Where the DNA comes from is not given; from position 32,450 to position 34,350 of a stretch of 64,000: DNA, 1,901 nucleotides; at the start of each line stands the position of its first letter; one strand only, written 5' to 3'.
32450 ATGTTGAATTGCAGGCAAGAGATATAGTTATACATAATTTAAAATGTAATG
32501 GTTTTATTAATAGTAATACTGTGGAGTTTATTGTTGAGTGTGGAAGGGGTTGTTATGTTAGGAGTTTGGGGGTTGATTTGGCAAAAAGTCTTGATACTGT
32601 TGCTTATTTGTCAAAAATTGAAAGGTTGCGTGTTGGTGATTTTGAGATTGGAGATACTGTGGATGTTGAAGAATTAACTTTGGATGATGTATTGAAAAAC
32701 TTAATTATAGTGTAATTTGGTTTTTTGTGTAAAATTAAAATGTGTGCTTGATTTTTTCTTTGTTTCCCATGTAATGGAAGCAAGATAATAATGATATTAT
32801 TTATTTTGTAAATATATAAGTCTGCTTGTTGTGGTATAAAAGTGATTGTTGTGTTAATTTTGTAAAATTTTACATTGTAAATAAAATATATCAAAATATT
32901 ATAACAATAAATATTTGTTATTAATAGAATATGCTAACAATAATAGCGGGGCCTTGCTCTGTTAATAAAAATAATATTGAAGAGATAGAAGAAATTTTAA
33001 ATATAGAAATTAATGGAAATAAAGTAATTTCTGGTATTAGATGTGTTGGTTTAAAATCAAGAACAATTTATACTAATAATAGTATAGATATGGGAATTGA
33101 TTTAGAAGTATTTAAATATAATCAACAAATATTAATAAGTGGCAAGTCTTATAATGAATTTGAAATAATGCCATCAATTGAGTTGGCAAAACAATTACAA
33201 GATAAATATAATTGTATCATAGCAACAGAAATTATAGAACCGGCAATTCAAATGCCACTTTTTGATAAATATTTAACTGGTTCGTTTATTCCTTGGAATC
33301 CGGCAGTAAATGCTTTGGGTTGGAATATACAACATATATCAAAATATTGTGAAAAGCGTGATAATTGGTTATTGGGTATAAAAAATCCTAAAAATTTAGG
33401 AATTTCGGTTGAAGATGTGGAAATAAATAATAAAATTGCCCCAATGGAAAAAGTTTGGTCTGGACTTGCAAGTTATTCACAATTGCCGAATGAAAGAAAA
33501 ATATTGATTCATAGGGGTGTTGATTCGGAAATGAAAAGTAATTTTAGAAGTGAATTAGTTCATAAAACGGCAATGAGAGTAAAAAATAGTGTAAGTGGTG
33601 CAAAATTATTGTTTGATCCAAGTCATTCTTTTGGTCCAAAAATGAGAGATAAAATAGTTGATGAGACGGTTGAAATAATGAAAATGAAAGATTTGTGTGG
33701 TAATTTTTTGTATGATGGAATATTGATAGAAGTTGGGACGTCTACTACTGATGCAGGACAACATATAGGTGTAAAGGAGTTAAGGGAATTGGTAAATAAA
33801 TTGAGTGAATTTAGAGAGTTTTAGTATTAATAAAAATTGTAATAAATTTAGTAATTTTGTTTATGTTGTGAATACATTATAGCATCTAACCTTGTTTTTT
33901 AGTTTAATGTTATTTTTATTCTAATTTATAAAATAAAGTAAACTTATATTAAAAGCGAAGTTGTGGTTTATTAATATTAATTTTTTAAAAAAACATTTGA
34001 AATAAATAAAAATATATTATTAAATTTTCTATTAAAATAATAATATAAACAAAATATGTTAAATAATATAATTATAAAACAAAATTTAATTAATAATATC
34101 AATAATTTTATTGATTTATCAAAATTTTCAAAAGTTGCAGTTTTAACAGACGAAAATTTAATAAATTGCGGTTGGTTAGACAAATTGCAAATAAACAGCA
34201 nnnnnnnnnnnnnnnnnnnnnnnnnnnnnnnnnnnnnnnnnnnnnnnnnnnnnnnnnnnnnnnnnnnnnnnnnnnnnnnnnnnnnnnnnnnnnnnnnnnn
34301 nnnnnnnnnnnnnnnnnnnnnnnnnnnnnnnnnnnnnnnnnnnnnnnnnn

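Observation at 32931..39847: Complete chorismate pathway as one co-linear 8-gene block using a type I dehydroquinase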

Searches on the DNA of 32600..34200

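Call 81: search_rna_families(source=window, start=32600, end=34200, threshold=evalue, max_evalue=1)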
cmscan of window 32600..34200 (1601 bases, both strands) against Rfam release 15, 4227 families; matches with E-value up to 1: 1.
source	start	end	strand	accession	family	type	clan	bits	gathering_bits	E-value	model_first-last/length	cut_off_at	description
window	32898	32970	-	RF02350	psRNA6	Gene; sRNA;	-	14.5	60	0.26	1-333/333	no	Nitrosomonas sRNA psRNA6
